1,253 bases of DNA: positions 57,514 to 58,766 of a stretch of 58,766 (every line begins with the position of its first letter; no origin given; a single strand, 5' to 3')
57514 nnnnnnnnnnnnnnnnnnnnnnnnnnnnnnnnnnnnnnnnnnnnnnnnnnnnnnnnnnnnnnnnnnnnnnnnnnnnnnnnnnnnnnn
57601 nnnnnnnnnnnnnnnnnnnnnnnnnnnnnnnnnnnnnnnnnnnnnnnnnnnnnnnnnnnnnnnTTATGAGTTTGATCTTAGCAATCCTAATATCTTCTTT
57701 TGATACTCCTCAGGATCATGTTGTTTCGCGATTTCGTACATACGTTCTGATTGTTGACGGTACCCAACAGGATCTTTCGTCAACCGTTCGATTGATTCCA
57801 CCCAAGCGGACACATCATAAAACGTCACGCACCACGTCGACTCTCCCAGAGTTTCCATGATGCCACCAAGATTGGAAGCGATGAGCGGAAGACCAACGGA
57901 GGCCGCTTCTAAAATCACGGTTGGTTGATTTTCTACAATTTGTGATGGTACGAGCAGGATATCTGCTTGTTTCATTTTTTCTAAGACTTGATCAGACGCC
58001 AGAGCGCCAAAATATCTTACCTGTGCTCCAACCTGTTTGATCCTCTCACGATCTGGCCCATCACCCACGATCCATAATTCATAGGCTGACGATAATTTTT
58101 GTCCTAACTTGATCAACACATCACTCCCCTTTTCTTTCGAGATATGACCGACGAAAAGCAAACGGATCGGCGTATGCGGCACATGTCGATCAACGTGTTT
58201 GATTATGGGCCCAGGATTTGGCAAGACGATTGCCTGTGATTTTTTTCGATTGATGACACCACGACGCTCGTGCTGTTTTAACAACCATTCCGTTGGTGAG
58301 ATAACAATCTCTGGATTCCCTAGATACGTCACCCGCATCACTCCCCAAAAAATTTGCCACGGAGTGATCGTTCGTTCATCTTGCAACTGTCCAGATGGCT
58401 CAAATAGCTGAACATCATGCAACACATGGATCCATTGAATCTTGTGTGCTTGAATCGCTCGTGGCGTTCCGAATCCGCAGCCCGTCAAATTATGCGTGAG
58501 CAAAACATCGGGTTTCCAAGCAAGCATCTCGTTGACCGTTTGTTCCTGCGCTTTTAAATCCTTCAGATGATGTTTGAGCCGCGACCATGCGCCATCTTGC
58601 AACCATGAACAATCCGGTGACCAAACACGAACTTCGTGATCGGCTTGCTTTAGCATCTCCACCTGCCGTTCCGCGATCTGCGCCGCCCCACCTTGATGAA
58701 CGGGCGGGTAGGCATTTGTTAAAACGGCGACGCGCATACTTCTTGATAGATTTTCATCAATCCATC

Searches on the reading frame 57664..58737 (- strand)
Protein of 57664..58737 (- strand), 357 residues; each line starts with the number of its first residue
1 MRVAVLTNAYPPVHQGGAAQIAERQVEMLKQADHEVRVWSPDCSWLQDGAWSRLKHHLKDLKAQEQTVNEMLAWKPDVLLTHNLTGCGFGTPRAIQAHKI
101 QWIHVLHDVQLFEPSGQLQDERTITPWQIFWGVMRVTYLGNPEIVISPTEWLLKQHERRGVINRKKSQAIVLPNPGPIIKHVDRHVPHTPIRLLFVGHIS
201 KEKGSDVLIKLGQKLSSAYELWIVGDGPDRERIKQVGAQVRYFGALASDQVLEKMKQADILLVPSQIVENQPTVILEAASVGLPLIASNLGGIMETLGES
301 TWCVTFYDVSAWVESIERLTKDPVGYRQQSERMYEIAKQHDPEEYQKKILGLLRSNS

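Call 72: search_protein_families(library=pfam, proteins=[window:57664-58737:-], max_evalue=0.05)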
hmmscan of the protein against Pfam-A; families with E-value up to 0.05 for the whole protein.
window:57664-58737:- (357 aa): 6 families
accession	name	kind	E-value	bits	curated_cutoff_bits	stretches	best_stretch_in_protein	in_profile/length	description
PF00534.26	Glycos_transf_1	-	2.7e-25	89.3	26.4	1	186-339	11-171/172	Glycosyl transferases group 1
PF13692.12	Glyco_trans_1_4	-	5.8e-23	82.2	27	1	192-322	3-142/142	Glycosyl transferases group 1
PF13439.12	Glyco_transf_4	-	8.8e-09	36.1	28.5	1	16-165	2-157/170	Glycosyltransferase Family 4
PF13579.12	Glyco_trans_4_4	-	5.5e-08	33.7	29.7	1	16-174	1-157/158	Glycosyl transferase 4-like domain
PF13524.12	Glyco_trans_1_2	-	0.00017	22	25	1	223-344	19-137/144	Glycosyl transferase-like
PF20706.3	GT4-conflict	-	0.00093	18.7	26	1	247-300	271-323/385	Family 4 Glycosyltransferase in conflict systems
